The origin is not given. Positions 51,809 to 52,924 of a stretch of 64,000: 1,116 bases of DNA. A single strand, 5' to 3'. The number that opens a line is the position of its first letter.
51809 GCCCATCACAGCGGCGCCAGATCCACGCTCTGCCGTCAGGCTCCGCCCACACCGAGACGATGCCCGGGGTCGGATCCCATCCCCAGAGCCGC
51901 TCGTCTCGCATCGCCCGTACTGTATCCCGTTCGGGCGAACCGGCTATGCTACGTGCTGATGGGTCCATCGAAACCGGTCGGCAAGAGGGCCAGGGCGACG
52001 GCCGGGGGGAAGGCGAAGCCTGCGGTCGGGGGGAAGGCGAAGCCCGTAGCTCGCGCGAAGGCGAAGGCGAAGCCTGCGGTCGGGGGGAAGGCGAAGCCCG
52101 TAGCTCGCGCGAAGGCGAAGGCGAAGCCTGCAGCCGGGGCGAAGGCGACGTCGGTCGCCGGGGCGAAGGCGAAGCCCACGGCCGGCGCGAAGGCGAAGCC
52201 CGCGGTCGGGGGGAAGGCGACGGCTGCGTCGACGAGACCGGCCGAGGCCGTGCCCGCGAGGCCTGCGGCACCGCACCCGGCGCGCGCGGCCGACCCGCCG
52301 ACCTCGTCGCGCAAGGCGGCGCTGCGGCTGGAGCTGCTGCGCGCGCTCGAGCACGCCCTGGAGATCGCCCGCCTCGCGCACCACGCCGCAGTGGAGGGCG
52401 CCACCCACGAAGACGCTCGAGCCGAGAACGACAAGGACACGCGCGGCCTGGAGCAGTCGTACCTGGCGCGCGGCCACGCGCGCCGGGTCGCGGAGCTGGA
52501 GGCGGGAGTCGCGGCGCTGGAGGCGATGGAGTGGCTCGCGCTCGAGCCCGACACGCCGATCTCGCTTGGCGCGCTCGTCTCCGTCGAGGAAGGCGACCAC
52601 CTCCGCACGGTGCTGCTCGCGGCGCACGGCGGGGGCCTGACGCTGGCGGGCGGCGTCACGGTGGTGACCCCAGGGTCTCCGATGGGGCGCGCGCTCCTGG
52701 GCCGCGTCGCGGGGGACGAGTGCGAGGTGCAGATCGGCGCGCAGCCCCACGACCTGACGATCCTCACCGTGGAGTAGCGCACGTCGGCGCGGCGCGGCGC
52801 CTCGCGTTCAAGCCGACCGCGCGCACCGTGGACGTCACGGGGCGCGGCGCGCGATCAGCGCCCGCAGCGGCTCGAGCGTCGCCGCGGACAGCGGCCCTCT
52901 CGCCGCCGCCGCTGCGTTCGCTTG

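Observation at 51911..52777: GreA-like factor with a histone-H1-like AKP repeat tail, encoded by tandem 54-bp repeats, divergent from polB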

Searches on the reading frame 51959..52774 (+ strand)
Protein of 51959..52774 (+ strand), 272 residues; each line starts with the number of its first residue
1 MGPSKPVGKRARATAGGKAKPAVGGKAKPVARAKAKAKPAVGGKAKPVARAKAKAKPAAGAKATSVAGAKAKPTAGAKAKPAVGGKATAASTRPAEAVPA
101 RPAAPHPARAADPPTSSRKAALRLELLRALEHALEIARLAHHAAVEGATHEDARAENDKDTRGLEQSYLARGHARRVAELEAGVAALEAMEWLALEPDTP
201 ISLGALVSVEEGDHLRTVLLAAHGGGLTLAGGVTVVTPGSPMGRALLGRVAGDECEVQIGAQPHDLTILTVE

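Call 5: search_protein_families(library=pfam, proteins=[window:51959-52774:+], max_evalue=1)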
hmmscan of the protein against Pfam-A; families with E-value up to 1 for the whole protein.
window:51959-52774:+ (272 aa): 1 family
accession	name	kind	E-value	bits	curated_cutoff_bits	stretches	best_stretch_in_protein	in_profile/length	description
PF01272.25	GreA_GreB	-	6.8e-06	26.4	26.9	1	235-272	39-76/77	Transcription elongation factor, GreA/GreB, C-term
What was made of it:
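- On GreA/GreB family (Pfam PF01272 + PF03449): PF01272 at E 6.8e-6 and 26.4 bits, against a gathering score of 26.9, so formally 0.5 bit short for this one sequence (call 5).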

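Call 6: search_protein_families(library=ncbifam, proteins=[window:51959-52774:+], max_evalue=1)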
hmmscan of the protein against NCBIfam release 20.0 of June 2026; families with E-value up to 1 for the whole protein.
window:51959-52774:+ (272 aa): 6 families
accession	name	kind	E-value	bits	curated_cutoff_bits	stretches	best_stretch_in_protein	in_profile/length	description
TIGR01462.1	greA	subfamily_domain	5.9e-06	26.4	139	1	174-272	55-151/151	transcription elongation factor GreA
NF001261.0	PRK00226.1-2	equivalog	0.00013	21.8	167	1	174-271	59-154/157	transcription elongation factor GreA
NF001263.0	PRK00226.1-4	equivalog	0.0045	16.9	145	1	239-272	125-158/160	transcription elongation factor GreA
NF001260.0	PRK00226.1-1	equivalog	0.059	13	234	1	236-272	121-157/160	transcription elongation factor GreA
NF001264.0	PRK00226.1-5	equivalog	0.069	12.9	180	1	136-271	24-155/158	transcription elongation factor GreA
NF002506.1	PRK01885.1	equivalog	0.099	12.3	188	1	171-271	55-152/156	transcription elongation factor GreB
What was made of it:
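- On Canonical GreA or GreB orthologue (NCBIfam equivalogs): GreB NF002506 scores 12.3 against 188 (call 6).
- Closest known: GreA / GreB transcript-cleavage factors. Different: It fails the greA/greB equivalog models by a wide margin (call 6).
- Checked: TIGR01462 greA covers residues 174-272 (call 6).
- PF01272 and TIGR01462 hits (calls 5, 6). TIGR01462 greA scores 26 bits against a cut-off of 139 (call 6).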

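Call 8: search_solved_structures(query=window:51959-52774:+, max_evalue=10, show_alignments=3)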
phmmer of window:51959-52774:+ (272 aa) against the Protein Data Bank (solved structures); distinct sequences matched with E-value up to 10: 3.
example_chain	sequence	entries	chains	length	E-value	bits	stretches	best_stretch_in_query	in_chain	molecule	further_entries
2etn_A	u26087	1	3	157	0.33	14.4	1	154-257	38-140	anti-cleavage anti-GreA transcription factor Gfh1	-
7mq8_SG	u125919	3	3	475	2.7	11.4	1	48-155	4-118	U3 small nucleolar RNA-interacting protein 2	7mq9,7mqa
8ek1_P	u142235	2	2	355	9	9.7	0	6-89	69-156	Circumsporozoite protein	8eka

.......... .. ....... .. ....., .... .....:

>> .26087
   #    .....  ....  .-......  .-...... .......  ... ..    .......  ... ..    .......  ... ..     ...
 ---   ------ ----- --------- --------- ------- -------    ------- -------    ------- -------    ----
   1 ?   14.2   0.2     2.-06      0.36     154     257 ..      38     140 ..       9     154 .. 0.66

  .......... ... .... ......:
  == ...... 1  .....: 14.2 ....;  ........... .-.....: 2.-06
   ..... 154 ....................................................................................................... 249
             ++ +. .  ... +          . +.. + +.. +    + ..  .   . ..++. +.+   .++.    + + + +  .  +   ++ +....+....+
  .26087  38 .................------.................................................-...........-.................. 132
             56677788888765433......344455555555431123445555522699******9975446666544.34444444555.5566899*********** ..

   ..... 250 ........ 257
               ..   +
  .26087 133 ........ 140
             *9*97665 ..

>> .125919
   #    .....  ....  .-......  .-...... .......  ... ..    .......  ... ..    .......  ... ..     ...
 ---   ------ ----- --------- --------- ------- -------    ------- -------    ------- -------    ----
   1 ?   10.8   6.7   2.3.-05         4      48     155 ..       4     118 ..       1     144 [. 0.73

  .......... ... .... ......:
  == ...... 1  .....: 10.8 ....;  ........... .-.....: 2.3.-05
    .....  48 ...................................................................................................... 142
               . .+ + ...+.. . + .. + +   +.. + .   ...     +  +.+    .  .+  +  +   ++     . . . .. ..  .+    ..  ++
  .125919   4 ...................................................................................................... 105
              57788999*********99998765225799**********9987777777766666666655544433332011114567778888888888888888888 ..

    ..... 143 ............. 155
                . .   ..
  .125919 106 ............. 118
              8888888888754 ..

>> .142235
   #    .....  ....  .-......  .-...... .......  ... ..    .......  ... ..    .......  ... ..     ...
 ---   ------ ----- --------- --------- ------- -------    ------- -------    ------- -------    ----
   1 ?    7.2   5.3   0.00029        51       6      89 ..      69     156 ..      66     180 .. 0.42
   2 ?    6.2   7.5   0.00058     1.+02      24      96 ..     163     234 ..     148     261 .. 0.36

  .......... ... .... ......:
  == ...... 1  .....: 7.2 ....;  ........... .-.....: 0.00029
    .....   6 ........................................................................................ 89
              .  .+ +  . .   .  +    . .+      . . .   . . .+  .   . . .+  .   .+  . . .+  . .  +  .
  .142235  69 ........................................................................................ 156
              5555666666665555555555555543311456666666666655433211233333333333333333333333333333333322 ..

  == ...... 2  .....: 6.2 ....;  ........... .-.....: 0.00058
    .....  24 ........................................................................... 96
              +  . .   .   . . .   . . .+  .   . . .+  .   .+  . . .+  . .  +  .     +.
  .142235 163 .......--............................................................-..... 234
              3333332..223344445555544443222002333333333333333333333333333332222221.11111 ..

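Call 17: find_related_loci(query=A1, collection=genome_contigs, flank=4000)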
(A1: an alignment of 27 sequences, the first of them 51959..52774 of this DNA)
Query A1 (272 aa) in genome_contigs; peptide patterns used: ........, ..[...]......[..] (x = any residue, [..] = any of these).
164 stretches matched a pattern; 110 encode a relative of the query (tblastn E <= 1e-3); the best 80 are kept; 80 distinct loci.
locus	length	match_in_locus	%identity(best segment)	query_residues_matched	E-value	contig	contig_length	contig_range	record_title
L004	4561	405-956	56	94-269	1e-48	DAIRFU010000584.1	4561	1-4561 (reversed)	MAG TPA_asm: Kofleriaceae bacterium isolate CTOTU27534 NODE_5088_length_4561_cov_5.242122, whole genome shotgun sequence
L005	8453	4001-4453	54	119-271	5e-44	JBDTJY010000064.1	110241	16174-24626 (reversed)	MAG: Kofleriaceae bacterium isolate cluster2_bin.64 k127_1386538, whole genome shotgun sequence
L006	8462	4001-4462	55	119-272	4e-44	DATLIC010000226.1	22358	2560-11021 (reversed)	MAG TPA_asm: Kofleriaceae bacterium isolate SMAG_U13657 k141_320269, whole genome shotgun sequence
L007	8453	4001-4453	57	119-269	1e-43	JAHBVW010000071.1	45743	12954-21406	MAG: Deltaproteobacteria bacterium isolate ACE_MYX2 MYX2_71, whole genome shotgun sequence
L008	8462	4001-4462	55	119-271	5e-43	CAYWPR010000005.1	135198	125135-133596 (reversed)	MAG TPA_asm: uncultured Myxococcales bacterium isolate SRP189682_co2_70 genome assembly, contig: NODE_57_length_135198_c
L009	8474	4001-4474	56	115-272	1e-42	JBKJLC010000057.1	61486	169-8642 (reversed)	MAG: Kofleriaceae bacterium isolate ant_bin.269 k117_4225814, whole genome shotgun sequence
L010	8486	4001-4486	56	109-271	8e-43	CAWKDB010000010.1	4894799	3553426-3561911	MAG: uncultured delta proteobacterium isolate MFD05502.bin.2.30 genome assembly, contig: contig_8802, whole genome shotg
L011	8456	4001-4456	54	112-266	2e-42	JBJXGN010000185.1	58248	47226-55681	MAG: Kofleriaceae bacterium isolate F1F2.bin.256 k127_8591099, whole genome shotgun sequence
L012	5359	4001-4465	53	114-271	1e-42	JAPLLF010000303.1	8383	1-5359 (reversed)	MAG: Proteobacteria bacterium isolate LacPavin_0920_WC57_MAG_70_8 LacPavin_0920_WC57_scaffold_470372, whole genome shotg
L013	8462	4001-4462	51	119-272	9e-43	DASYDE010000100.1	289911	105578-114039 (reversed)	MAG TPA_asm: Kofleriaceae bacterium isolate SMAG_U4951 k141_4738771, whole genome shotgun sequence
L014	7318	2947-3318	60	145-268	2e-42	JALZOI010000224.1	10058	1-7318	MAG: Myxococcota bacterium isolate MSU bin107 SD1459_NODE_1679_length_10058_cov_2.892156, whole genome shotgun sequence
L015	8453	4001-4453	56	119-272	5e-42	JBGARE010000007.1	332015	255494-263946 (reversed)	MAG: Kofleriaceae bacterium isolate MAG_AAO_AS.67 AAOAS-67_NODE_7_length_332015_cov_7.989067, whole genome shotgun seque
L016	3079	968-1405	56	131-272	6e-42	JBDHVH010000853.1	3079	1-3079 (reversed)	MAG: Kofleriaceae bacterium isolate AS-MICRO-OLR.47 NODE_192209_length_3079_cov_4.316092, whole genome shotgun sequence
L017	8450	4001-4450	58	119-271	5e-42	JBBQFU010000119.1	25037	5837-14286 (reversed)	MAG: Haliangiales bacterium isolate Co_metawrap_1004 Cmw_1004_k141_19397027_length_25037_cov_8.0000, whole genome shotgu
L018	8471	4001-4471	53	117-272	1e-41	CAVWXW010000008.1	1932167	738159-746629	MAG: uncultured delta proteobacterium isolate MFD03602.bin.2.3 genome assembly, contig: contig_3614, whole genome shotgu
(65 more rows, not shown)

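Call 23: predict_structure(alignment_id=A1)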
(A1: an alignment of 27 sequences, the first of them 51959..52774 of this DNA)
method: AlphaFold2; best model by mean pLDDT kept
length: 272 residues; sequences in the alignment: 27
mean_pLDDT: 77.5   pTM: 0.59
mean pLDDT of the five models: 77.5, 77.1, 76.1, 76.0, 75.0
residues with pLDDT >= 90: 125; 70-90: 41; 50-70: 65; < 50: 41
segments of 3 or more residues with pLDDT < 50: 41-44, 59-68, 75-78, 83-86
pLDDT, mean of each block of 10 residues (from residue 1): 62 55 57 55 52 51 46 50 49 63 67 77 97 98 91 80 88 97 95 87 96 96 96 97 97 95 96 93
secondary structure, 60 per line:
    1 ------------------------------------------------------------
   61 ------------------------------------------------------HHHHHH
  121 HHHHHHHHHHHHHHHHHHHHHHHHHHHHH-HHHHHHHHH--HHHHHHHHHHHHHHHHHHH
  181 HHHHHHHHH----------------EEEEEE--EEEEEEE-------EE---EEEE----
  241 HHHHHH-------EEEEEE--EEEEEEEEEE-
elements in order: H115-149 H151-159 H162-189 E206-211 E214-220 E233-236 H241-246 E254-259 E262-271
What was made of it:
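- On GreA/GreB family (Pfam PF01272 + PF03449): AF2 helices 115-159 and 162-189 (call 23).
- Checked: The AF2 model has helices 115-149, 151-159 and 162-189 with pLDDT 80-98 (call 23).
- The tip is the least confident part of the core model (call 23), so a one-residue register shift cannot be excluded.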

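Call 26: fold_search(model_id=the predicted structure, library=pdb)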
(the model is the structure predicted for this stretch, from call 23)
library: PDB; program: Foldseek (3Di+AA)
matches with E <= 10: 323; with E <= 0.001: 14
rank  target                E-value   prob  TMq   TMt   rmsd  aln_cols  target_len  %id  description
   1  3aoi_X                5.4e-08  1.00  0.30  0.47   6.5       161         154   17  RNA polymerase-Gfh1 complex (Crystal type 2) (released 2010-12-08)
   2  2f23_A                2.2e-07  1.00  0.24  0.42  13.5       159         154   21  Crystal structure of GreA factor homolog 1 (Gfh1) protein of Thermus thermophilus (released 2006-05-30)
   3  3aoh_X                3.0e-07  1.00  0.33  0.51   6.1       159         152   18  RNA polymerase-Gfh1 complex (Crystal type 1) (released 2010-12-08)
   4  9a7t_B                3.9e-07  1.00  0.36  0.55   5.5       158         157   17  Integrative model of RPOB-GREA by crosslinking MS and deep learning (released 2024-09-18)
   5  2etn_A                1.3e-06  1.00  0.25  0.43  13.4       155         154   22  Crystal structure of Thermus aquaticus Gfh1 (released 2006-02-14)
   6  2eul_A                1.8e-06  1.00  0.25  0.42  13.9       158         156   20  Structure of the transcription factor Gfh1. (released 2005-11-15)
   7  2etn_B                2.1e-06  1.00  0.25  0.42  14.0       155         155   21  Crystal structure of Thermus aquaticus Gfh1 (released 2006-02-14)
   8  2p4v_A                5.0e-06  1.00  0.35  0.52   5.5       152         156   20  Crystal structure of the transcript cleavage factor, GreB at 2.6A resolution (released 2008-01-22)
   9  4wqt_X                6.7e-06  1.00  0.34  0.51   6.0       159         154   18  Thermus thermophilus RNA polymerase complexed with an RNA cleavage stimulating factor (a GreA/Gfh1 chimeric protein) (released 2015-02-18)
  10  3bmb_A                1.2e-04  1.00  0.23  0.43   7.6        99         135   21  Crystal structure of a new RNA polymerase interacting protein (released 2008-10-28)
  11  6wvk_H                2.0e-04  1.00  0.32  0.14   7.1       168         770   10  Cryo-EM structure of Bacillus subtilis RNA Polymerase in complex with HelD (released 2020-11-18)
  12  2pn0_D                3.4e-04  1.00  0.24  0.48   6.9        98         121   22  Prokaryotic transcription elongation factor GreA/GreB from Nitrosomonas europaea (released 2007-05-22)
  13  2pn0_C                3.6e-04  1.00  0.23  0.48   6.6        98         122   20  Prokaryotic transcription elongation factor GreA/GreB from Nitrosomonas europaea (released 2007-05-22)
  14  1grj                  5.5e-04  1.00  0.28  0.44   7.7       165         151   21  GREA TRANSCRIPT CLEAVAGE FACTOR FROM ESCHERICHIA COLI (released 1995-07-10)
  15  2pn0_A                1.1e-03  1.00  0.24  0.47   6.7        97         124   23  Prokaryotic transcription elongation factor GreA/GreB from Nitrosomonas europaea (released 2007-05-22)
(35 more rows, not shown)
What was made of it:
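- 52526..52774 (+): Globular Gre C-terminal domain (residues 190-272; beta strands 206-271, pLDDT above 90). PF01272 match (call 5), AF2 (call 23), Foldseek (call 26).
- On GreA/GreB family (Pfam PF01272 + PF03449): Foldseek probability is 1.00 (call 26). Foldseek alignments of 152-165 columns to full-length GreA, GreB and Gfh1 (call 26).
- Closest known: Rnk-type short Gre homologues. Same: They share the Gre C-terminal domain (call 26).
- Closest known: Rnk-type short Gre homologues. Different: This protein has the full-length coiled coil (calls 23, 26).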

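Call 27: find_homologous_proteins(query=window:51959-52774:+, max_evalue=1e-20)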
Query window:51959-52774:+ (272 aa): 1059 proteins with E <= 1e-20 among 8000 candidates; the best 120 are listed.
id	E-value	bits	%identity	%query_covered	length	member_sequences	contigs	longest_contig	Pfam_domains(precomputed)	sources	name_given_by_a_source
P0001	2.4e-102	360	99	64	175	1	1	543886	PF01272.26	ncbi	ncbi:MAG: GreA/GreB family elongation factor [Kofleriaceae bacterium]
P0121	3.1e-52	196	63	57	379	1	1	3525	PF01272.26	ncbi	-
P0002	1.2e-50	191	65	58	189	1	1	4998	PF01272.26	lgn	-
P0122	1.5e-49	188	62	58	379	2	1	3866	PF01272.26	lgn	-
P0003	1.8e-49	187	63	58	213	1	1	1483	PF01272.26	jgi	jgi:transcription elongation GreA/GreB family factor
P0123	4.5e-49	186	63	58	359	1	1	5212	PF01272.26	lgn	-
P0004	1.1e-48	185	55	72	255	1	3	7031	PF01272.26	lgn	-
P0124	1.3e-47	181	62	58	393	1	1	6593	PF01272.26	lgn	-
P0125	1.9e-46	177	62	58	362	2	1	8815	PF01272.26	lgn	-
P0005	2.3e-46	177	59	60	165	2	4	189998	PF01272.26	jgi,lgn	-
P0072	2.0e-45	174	63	47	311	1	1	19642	PF01272.26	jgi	jgi:transcription elongation GreA/GreB family factor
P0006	2.9e-45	173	60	46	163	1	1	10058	PF01272.26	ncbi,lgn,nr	ncbi:MAG: GreA/GreB family elongation factor [Myxococcota bacterium]|nr:GreA/GreB family elongation 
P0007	1.2e-44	171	60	46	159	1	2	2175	PF01272.26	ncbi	-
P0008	1.3e-44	171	59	56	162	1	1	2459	PF01272.26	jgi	jgi:transcription elongation GreA/GreB family factor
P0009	1.7e-44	171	62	56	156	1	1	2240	PF01272.26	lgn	-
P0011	2.9e-44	170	61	56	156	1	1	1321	PF01272.26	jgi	jgi:transcription elongation GreA/GreB family factor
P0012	3.3e-44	170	62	47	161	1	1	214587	PF01272.26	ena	-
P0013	4.1e-44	170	65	53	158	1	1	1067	PF01272.26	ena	-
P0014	5.1e-44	169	59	58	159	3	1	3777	PF01272.26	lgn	-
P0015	1.0e-43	168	62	57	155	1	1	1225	PF01272.26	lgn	-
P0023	1.1e-43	168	61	47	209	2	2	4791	PF01272.26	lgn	-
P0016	1.1e-43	168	61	47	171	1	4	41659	PF01272.26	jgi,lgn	jgi:transcription elongation GreA/GreB family factor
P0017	1.3e-43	168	57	47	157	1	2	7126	PF01272.26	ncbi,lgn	-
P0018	1.4e-43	168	61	56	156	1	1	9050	PF01272.26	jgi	jgi:transcription elongation GreA/GreB family factor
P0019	2.1e-43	167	61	56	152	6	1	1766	PF01272.26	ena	-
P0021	3.0e-43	167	59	57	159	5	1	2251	PF01272.26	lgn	-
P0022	3.4e-43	167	61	58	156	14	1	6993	PF01272.26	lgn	-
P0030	4.0e-43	167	58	64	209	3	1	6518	PF01272.26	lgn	-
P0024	4.3e-43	166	59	47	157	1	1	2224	PF01272.26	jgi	jgi:transcription elongation GreA/GreB family factor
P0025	5.7e-43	166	62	56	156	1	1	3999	PF01272.26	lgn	-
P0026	6.9e-43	166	58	57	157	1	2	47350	PF01272.26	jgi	jgi:transcription elongation GreA/GreB family factor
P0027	6.9e-43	166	60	50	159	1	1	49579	PF01272.26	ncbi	-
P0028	7.0e-43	166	63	51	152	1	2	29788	PF01272.26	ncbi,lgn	-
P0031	1.4e-42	165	56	52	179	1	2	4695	PF01272.26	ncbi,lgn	-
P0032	1.6e-42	165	59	56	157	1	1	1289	PF01272.26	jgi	jgi:transcription elongation GreA/GreB family factor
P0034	1.9e-42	164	58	57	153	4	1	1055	PF01272.26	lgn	-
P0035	2.0e-42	164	56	57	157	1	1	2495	PF01272.26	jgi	jgi:transcription elongation GreA/GreB family factor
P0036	2.3e-42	164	59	56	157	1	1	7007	PF01272.26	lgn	-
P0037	2.4e-42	164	59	56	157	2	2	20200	PF01272.26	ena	-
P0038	2.5e-42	164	59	57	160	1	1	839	PF01272.26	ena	-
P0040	3.2e-42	164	57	57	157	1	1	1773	PF01272.26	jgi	jgi:transcription elongation GreA/GreB family factor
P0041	3.6e-42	163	58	57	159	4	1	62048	PF01272.26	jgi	-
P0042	3.6e-42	163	64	48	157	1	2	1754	PF01272.26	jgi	-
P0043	3.9e-42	163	56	58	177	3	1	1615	PF01272.26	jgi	jgi:transcription elongation GreA/GreB family factor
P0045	4.1e-42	163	58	58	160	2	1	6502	PF01272.26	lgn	-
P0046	4.1e-42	163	60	46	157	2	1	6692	PF01272.26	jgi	jgi:transcription elongation GreA/GreB family factor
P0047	4.3e-42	163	60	50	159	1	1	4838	PF01272.26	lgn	-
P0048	4.6e-42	163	58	56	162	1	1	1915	PF01272.26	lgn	-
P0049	4.7e-42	163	60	56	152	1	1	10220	PF01272.26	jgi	jgi:transcription elongation GreA/GreB family factor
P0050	5.0e-42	163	59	55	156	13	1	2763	PF01272.26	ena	-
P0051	5.2e-42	163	59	56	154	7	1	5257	PF01272.26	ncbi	-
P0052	5.2e-42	163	61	57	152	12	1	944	PF01272.26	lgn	-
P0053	5.2e-42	163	60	57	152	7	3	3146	PF01272.26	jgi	jgi:transcription elongation GreA/GreB family factor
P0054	5.4e-42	163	59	56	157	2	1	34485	PF01272.26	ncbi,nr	ncbi:MAG TPA: GreA/GreB family elongation factor [Kofleriaceae bacterium]|nr:GreA/GreB family elonga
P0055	6.3e-42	163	60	58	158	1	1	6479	PF01272.26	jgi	jgi:transcription elongation GreA/GreB family factor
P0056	6.6e-42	163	57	58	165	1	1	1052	PF01272.26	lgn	-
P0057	7.5e-42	162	61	56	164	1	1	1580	PF01272.26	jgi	jgi:transcription elongation GreA/GreB family factor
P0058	7.6e-42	162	62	44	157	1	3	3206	PF01272.26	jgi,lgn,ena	-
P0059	7.8e-42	162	59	57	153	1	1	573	PF01272.26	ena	-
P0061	8.5e-42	162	60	55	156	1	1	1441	PF01272.26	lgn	-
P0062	8.7e-42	162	57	58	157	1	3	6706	PF01272.26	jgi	jgi:transcription elongation GreA/GreB family factor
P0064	9.6e-42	162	57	57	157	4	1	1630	PF01272.26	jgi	jgi:transcription elongation GreA/GreB family factor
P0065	1.0e-41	162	60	47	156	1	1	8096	PF01272.26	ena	-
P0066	1.0e-41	162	58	57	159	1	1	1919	PF01272.26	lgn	-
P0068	1.3e-41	162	59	56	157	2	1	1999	PF01272.26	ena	-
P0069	1.3e-41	162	57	57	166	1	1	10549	PF01272.26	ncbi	-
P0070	1.3e-41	162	58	57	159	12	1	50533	PF01272.26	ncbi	-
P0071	1.4e-41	161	58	56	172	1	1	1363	PF01272.26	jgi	jgi:transcription elongation GreA/GreB family factor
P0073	1.5e-41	161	59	58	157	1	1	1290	PF01272.26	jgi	jgi:transcription elongation GreA/GreB family factor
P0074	1.5e-41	161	61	56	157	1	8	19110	PF01272.26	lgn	-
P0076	1.8e-41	161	58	48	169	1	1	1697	PF01272.26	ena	-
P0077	2.1e-41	161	57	49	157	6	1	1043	PF01272.26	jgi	jgi:transcription elongation GreA/GreB family factor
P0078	2.1e-41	161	56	56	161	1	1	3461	PF01272.26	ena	-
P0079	2.3e-41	161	57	47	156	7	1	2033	PF01272.26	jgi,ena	-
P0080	2.4e-41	161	58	55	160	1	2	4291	PF01272.26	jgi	jgi:transcription elongation GreA/GreB family factor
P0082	2.6e-41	161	59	47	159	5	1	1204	PF01272.26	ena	-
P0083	2.6e-41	161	61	47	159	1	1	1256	PF01272.26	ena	-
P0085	3.0e-41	160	59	47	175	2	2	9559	PF01272.26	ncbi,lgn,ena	-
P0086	3.2e-41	160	58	58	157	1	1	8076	PF01272.26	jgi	jgi:transcription elongation GreA/GreB family factor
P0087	3.3e-41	160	58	57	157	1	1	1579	PF01272.26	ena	-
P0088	3.5e-41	160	59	47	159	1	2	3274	PF01272.26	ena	-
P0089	3.6e-41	160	59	47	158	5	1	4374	PF01272.26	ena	-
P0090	3.6e-41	160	57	56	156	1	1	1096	PF01272.26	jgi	jgi:transcription elongation GreA/GreB family factor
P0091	3.7e-41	160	55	60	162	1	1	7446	PF01272.26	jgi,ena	-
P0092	3.7e-41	160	56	58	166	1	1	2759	PF01272.26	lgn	-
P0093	4.1e-41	160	61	56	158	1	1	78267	PF01272.26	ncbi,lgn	-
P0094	4.1e-41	160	59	57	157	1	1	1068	PF01272.26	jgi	jgi:transcription elongation GreA/GreB family factor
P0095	4.2e-41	160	58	56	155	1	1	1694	PF01272.26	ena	-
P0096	4.5e-41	160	59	57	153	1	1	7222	PF01272.26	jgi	-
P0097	4.5e-41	160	63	51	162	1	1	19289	PF01272.26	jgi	jgi:transcription elongation GreA/GreB family factor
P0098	4.6e-41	160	56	58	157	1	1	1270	PF01272.26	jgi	jgi:transcription elongation GreA/GreB family factor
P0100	5.0e-41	160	55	46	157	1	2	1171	PF01272.26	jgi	jgi:transcription elongation GreA/GreB family factor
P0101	5.1e-41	160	61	57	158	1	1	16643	PF01272.26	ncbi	-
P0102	5.5e-41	159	56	57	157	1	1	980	PF01272.26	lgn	-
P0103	5.5e-41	159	59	47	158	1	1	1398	PF01272.26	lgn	-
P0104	6.0e-41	159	58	49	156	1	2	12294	PF01272.26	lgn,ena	-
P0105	6.6e-41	159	58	58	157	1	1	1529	PF01272.26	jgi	jgi:transcription elongation GreA/GreB family factor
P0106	6.7e-41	159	58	57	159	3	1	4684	PF01272.26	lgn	-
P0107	6.8e-41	159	55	58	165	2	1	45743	PF01272.26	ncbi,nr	ncbi:MAG: GreA/GreB family elongation factor [Deltaproteobacteria bacterium]|nr:GreA/GreB family elo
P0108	6.9e-41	159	61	47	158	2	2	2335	PF01272.26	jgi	jgi:transcription elongation GreA/GreB family factor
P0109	7.0e-41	159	61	44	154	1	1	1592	PF01272.26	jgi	-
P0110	7.3e-41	159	61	47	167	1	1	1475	PF01272.26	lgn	-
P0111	7.6e-41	159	59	56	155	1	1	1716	PF01272.26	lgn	-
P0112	8.1e-41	159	58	56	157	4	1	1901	PF01272.26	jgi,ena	-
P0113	8.4e-41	159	57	46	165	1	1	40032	PF01272.26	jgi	jgi:transcription elongation GreA/GreB family factor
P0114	8.5e-41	159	59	56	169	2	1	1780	PF01272.26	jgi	jgi:transcription elongation GreA/GreB family factor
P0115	9.0e-41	159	58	60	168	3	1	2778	PF01272.26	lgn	-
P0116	9.9e-41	159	57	53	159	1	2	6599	PF01272.26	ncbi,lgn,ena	-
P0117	1.2e-40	158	58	56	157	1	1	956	PF01272.26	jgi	jgi:transcription elongation GreA/GreB family factor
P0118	1.2e-40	158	55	57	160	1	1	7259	PF01272.26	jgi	jgi:transcription elongation GreA/GreB family factor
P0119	1.2e-40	158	58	56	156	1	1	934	PF01272.26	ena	-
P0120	1.2e-40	158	56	58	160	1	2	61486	PF01272.26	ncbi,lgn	-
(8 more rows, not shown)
